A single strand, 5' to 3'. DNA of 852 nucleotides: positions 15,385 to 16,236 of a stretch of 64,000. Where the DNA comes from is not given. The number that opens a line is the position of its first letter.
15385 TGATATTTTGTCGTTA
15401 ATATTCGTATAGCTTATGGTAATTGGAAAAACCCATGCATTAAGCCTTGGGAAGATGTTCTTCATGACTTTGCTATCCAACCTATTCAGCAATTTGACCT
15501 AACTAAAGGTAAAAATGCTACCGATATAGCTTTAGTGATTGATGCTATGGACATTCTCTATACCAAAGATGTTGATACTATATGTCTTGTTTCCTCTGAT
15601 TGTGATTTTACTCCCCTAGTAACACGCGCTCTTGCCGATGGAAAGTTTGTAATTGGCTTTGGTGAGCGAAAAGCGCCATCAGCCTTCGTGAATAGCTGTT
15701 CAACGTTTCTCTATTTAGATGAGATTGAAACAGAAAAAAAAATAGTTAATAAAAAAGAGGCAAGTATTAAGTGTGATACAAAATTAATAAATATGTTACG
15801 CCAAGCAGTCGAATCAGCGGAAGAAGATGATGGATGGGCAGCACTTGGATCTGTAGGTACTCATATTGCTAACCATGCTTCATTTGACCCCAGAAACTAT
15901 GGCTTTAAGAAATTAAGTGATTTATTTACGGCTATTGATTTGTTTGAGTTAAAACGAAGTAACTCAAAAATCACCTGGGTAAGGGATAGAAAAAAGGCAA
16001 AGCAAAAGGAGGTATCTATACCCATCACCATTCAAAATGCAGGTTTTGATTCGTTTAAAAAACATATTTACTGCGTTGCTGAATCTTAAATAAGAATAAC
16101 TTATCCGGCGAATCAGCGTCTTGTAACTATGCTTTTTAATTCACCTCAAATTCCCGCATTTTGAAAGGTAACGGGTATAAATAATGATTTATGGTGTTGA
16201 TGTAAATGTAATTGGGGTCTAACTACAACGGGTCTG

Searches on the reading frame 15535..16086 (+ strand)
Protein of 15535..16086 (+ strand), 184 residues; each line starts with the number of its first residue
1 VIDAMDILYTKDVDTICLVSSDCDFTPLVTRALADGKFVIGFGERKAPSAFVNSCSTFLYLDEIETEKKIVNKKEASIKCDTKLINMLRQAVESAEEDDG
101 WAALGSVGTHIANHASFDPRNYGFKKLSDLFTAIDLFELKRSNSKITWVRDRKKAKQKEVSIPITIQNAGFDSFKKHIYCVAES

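Call 68: search_protein_families(library=pfam, proteins=[window:15535-16086:+], max_evalue=0.01)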
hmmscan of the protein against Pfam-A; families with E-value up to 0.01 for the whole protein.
window:15535-16086:+ (184 aa): 2 families
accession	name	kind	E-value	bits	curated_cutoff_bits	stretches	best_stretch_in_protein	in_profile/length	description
PF12872.13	OST-HTH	-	3.2e-19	69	23.8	1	79-146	4-68/71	OST-HTH/LOTUS domain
PF01936.24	NYN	-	2.6e-16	60.9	24.2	1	2-62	83-145/145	NYN domain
